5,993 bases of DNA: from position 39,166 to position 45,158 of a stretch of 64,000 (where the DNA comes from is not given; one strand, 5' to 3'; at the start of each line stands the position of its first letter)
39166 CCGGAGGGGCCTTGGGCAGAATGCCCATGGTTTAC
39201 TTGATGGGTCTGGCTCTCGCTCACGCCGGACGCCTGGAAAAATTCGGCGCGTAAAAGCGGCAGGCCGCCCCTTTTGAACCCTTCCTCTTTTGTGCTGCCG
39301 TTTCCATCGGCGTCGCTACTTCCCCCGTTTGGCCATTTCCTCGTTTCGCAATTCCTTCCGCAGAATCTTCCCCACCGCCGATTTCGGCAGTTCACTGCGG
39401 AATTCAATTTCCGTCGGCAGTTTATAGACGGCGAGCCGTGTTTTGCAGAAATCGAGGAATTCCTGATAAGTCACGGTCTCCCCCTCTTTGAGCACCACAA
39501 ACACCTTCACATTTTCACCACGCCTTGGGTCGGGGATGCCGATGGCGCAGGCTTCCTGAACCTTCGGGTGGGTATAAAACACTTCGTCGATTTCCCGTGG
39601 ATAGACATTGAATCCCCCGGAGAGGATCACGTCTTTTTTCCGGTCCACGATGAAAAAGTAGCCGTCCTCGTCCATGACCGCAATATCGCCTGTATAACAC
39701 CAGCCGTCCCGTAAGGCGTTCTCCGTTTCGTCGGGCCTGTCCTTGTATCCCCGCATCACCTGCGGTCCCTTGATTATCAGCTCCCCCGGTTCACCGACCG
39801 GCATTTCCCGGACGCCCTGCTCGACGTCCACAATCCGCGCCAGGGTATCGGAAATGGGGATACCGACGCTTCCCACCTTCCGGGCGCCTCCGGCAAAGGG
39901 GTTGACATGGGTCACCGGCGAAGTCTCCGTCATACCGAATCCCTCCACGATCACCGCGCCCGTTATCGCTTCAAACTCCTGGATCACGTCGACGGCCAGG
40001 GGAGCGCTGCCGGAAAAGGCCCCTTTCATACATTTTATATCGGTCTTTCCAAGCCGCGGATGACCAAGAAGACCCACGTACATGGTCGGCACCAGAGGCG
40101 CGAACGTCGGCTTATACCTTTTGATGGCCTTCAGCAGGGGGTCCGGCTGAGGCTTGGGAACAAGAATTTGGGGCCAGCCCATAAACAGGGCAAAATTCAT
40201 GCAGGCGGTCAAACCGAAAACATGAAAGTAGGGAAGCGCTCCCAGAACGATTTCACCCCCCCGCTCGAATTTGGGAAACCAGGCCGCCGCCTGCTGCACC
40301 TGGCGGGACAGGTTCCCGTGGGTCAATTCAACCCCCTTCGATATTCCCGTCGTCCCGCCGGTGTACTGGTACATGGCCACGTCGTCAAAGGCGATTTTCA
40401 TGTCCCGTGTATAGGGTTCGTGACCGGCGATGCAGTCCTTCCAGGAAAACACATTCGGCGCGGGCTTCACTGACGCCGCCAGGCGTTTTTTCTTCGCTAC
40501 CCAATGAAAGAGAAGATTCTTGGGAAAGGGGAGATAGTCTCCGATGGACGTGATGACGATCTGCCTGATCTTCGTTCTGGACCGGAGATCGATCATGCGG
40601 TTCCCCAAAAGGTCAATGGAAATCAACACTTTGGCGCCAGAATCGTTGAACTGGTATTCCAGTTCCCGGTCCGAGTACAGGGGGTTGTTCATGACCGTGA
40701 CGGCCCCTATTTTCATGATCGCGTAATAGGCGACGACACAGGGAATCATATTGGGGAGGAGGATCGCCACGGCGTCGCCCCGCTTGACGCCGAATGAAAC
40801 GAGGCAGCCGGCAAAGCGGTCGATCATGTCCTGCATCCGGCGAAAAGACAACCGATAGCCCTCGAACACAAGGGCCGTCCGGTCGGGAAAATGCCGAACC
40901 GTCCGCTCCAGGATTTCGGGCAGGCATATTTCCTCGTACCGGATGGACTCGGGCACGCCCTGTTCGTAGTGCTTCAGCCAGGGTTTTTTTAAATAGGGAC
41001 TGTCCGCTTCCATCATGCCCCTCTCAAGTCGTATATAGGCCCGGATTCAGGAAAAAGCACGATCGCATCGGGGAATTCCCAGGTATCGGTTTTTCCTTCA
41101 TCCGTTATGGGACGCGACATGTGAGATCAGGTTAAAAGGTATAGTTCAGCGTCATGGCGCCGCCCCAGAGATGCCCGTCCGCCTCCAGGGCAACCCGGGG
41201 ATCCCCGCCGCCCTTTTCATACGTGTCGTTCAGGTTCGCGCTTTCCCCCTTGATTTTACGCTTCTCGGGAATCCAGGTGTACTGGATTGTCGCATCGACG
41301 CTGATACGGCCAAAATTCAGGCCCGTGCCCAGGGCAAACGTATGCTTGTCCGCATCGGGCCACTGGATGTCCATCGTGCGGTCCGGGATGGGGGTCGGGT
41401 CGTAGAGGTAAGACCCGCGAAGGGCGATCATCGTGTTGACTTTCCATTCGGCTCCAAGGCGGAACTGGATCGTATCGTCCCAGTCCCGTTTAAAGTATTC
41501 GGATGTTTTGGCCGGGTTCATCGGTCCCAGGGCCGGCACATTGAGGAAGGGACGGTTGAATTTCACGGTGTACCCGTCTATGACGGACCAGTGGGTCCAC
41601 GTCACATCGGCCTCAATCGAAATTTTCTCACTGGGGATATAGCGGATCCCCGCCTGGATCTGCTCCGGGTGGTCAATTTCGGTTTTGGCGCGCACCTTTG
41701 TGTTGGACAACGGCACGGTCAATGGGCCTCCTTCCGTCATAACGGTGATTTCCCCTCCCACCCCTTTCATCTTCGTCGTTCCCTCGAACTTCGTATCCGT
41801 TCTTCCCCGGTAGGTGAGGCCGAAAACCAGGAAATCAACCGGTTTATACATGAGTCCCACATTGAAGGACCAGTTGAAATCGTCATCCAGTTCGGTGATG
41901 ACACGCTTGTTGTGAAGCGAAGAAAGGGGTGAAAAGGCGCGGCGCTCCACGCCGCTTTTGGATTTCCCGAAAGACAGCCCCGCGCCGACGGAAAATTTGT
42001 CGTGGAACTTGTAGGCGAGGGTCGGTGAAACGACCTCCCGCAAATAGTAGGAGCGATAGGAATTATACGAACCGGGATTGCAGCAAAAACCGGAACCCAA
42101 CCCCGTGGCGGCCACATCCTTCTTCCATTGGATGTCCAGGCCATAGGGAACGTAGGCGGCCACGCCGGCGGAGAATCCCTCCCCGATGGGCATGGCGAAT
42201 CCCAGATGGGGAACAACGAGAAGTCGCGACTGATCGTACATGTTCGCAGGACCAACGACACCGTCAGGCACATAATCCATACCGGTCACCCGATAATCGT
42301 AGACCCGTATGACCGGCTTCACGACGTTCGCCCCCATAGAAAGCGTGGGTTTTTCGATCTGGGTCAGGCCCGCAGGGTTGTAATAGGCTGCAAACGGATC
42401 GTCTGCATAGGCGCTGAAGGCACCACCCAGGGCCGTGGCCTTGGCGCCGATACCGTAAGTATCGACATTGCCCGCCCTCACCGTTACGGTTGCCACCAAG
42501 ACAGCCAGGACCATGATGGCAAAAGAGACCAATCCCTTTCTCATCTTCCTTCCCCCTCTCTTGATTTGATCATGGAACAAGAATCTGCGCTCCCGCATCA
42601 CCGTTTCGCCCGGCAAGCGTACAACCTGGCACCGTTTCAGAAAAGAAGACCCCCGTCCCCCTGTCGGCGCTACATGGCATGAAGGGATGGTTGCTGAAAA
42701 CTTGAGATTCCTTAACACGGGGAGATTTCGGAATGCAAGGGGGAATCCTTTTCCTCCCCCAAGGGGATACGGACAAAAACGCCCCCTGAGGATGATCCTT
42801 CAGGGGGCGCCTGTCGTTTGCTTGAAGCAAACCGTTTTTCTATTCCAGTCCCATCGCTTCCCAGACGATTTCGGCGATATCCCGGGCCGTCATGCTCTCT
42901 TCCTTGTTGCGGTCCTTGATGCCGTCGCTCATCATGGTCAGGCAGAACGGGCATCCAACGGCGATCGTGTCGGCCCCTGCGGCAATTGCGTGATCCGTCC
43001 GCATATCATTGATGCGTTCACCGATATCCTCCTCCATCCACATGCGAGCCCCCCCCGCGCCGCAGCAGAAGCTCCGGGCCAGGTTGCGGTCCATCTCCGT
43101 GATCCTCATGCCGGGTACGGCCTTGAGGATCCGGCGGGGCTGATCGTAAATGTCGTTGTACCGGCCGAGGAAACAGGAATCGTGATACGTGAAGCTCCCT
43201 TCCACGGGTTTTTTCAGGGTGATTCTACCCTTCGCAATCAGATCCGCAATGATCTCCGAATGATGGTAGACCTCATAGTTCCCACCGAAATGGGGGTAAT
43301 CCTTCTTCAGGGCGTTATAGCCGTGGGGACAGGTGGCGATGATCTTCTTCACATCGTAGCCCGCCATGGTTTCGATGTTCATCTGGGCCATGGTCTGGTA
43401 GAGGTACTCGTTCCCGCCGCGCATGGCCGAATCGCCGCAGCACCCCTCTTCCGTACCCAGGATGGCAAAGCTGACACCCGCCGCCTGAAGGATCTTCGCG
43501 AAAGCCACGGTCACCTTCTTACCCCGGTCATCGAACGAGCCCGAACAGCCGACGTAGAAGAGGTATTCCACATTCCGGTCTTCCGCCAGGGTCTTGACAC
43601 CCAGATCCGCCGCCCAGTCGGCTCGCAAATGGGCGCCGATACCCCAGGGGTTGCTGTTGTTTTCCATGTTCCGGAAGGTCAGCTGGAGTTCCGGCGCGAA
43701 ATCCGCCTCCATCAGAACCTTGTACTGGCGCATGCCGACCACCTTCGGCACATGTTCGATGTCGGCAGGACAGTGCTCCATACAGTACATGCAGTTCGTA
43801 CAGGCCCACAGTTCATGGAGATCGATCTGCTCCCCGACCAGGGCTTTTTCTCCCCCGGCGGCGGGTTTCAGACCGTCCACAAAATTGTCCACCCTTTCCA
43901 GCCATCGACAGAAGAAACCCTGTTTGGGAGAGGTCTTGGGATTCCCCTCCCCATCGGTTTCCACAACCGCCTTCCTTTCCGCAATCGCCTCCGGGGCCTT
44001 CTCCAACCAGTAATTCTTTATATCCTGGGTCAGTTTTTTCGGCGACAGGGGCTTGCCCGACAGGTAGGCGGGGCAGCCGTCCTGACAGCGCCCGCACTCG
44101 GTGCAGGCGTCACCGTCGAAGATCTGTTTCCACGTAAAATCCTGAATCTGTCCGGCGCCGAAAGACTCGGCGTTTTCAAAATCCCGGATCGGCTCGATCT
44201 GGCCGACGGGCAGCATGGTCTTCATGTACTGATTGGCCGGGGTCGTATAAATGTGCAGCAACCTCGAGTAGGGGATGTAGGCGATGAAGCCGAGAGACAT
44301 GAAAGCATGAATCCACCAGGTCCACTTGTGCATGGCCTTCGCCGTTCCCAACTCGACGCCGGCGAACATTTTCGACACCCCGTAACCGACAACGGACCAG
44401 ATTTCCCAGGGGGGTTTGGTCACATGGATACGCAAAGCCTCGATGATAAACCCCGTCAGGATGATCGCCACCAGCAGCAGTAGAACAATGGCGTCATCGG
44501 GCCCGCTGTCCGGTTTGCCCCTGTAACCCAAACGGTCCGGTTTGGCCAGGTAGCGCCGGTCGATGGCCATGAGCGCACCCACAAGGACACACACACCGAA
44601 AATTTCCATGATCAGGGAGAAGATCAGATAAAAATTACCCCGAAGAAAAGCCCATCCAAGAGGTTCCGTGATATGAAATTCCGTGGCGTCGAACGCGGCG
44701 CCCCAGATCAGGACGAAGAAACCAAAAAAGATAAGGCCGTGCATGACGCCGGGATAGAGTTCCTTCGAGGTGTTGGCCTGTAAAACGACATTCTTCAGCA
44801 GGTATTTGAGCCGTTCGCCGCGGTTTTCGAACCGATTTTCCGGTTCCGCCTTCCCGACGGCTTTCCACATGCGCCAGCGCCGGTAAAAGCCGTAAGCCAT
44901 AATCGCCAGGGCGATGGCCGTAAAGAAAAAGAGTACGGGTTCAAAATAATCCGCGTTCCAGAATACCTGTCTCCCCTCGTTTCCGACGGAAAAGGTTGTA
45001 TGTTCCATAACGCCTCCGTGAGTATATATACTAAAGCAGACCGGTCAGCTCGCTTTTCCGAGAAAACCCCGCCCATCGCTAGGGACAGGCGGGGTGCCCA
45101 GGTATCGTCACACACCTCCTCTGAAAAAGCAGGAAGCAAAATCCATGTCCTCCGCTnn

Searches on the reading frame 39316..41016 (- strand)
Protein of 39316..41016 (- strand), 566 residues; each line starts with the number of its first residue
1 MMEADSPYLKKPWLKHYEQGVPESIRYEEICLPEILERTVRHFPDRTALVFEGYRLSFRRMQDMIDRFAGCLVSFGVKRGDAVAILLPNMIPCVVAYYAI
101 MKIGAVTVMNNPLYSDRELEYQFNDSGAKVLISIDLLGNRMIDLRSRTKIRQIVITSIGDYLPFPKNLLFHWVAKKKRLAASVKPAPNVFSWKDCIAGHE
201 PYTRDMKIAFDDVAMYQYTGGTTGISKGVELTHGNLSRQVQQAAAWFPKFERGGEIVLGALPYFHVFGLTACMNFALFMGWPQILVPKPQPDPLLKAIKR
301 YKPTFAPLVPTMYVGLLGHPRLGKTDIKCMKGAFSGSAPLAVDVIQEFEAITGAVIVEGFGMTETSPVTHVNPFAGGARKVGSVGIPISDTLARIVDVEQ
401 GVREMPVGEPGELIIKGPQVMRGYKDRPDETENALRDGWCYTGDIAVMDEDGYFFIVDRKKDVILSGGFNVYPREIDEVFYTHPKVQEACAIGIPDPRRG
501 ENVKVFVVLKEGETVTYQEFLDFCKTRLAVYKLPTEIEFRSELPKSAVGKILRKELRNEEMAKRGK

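Call 5: search_protein_families(library=pfam, proteins=[window:39316-41016:-], max_evalue=0.00001)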
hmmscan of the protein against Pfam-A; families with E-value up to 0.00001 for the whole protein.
window:39316-41016:- (566 aa): 2 families
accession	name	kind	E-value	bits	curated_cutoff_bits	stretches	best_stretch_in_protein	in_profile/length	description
PF00501.34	AMP-binding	-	1.3e-90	304.4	29.9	1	36-424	1-383/384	AMP-binding enzyme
PF13193.12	AMP-binding_C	-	3.9e-18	66.6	24.5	1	475-550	1-76/76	AMP-binding enzyme C-terminal domain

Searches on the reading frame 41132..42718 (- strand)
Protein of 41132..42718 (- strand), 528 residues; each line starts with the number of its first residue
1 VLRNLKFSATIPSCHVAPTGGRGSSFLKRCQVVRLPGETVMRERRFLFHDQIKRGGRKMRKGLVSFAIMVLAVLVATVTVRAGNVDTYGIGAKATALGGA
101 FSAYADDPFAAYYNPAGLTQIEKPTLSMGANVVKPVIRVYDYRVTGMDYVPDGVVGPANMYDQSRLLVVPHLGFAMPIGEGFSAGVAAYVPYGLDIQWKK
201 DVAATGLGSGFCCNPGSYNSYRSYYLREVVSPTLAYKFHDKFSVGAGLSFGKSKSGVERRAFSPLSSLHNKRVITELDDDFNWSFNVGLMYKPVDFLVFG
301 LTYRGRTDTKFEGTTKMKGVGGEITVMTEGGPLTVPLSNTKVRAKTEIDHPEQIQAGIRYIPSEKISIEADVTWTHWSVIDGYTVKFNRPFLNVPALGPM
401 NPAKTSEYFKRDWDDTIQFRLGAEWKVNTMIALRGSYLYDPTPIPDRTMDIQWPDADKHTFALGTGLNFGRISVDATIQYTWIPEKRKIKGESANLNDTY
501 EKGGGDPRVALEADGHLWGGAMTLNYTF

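Call 5: search_protein_families(library=pfam, proteins=[window:41132-42718:-], max_evalue=0.00001)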
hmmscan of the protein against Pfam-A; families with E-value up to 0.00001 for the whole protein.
window:41132-42718:- (528 aa): 2 families
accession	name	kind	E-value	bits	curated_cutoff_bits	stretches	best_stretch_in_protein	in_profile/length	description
PF03349.22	Toluene_X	-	7.4e-59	199.7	29.7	1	74-528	3-421/421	Outer membrane protein transport protein (OMPP1/FadL/TodX)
PF13505.12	OMP_b-brl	-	4.6e-06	27.4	28.7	0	222-315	83-160/175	Outer membrane protein beta-barrel domain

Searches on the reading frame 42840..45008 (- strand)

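Call 5: search_protein_families(library=pfam, proteins=[window:42840-45008:-], max_evalue=0.00001)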
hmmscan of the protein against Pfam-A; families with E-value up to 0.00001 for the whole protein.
window:42840-45008:- (722 aa): 8 families
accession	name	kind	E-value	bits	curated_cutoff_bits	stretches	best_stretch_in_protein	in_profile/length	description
PF02754.22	CCG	-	1.1e-35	122.1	20.6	2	607-693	2-84/85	Cysteine-rich domain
PF13237.11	Fer4_10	-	2e-10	40.9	25.5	1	296-414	3-53/53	4Fe-4S dicluster domain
PF12797.12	Fer4_2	-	9.5e-09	35.1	24.5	0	293-314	1-22/22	4Fe-4S binding domain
PF13187.11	Fer4_9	-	1e-07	32.3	27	1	301-416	1-50/52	4Fe-4S dicluster domain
PF02665.19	Nitrate_red_gam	-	2.1e-07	31.2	22.9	1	127-259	83-205/217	Nitrate reductase gamma subunit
PF12838.12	Fer4_7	-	7.6e-07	29.9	27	0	401-416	36-51/52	4Fe-4S dicluster domain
PF13183.11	Fer4_8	-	1.4e-06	29.1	27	0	300-417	3-68/68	4Fe-4S dicluster domain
PF13534.11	Fer4_17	-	3.1e-06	28.1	22.2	0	301-337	1-36/61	4Fe-4S dicluster domain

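Call 6: search_protein_families(library=ncbifam, proteins=[window:42840-45008:-], max_evalue=0.00001)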
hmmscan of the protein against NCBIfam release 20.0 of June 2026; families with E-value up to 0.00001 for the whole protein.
window:42840-45008:- (722 aa): 11 families
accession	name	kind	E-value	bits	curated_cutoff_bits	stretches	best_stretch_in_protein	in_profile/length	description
NF004898.0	PRK06259.1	equivalog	2.3e-43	148.6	385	1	399-715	184-484/488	fumarate reductase (CoM/CoB) subunit TfrB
NF045670.1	quin_L_LdhH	equivalog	4.5e-30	104.5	800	1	476-715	463-705/706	L-lactate dehydrogenase (quinone) large subunit LdhH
NF008369.0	PRK11168.1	equivalog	5.3e-19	68.4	278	1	476-695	165-382/401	anaerobic glycerol-3-phosphate dehydrogenase subunit C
NF045663.1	diclust_near_Sec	equivalog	1.4e-16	59.8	530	1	402-690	354-615/759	pyridine nucleotide-disulfide oxidoreductase/dicluster-binding protein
NF045724.1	ferredox_TmcB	equivalog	8e-15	54.3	735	1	502-719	206-428/430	electron transfer complex ferredoxin TmcB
NF045796.1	DsrK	equivalog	1.5e-12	46.9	400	1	400-668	117-386/453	sulfate reduction electron transfer complex DsrMKJOP subunit DsrK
TIGR03379.1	glycerol3P_GlpC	equivalog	2.2e-10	39.8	279.9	1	483-688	165-372/397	anaerobic glycerol-3-phosphate dehydrogenase subunit GlpC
NF045711.1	sulf_resp_HmcF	equivalog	8.2e-09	34.7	750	1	551-695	273-427/457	sulfate respiration complex iron-sulfur protein HmcF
TIGR03290.1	CoB_CoM_SS_C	equivalog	2.9e-07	30.6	160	0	390-429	35-74/144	CoB--CoM heterodisulfide reductase subunit C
NF009226.0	PRK12576.1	equivalog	2e-06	27.4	344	0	395-434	202-241/317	succinate dehydrogenase/fumarate reductase iron-sulfur subunit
NF038018.1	qmoC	equivalog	8.1e-06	25.5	300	0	14-195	146-319/360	quinone-interacting membrane-bound oxidoreductase complex subunit QmoC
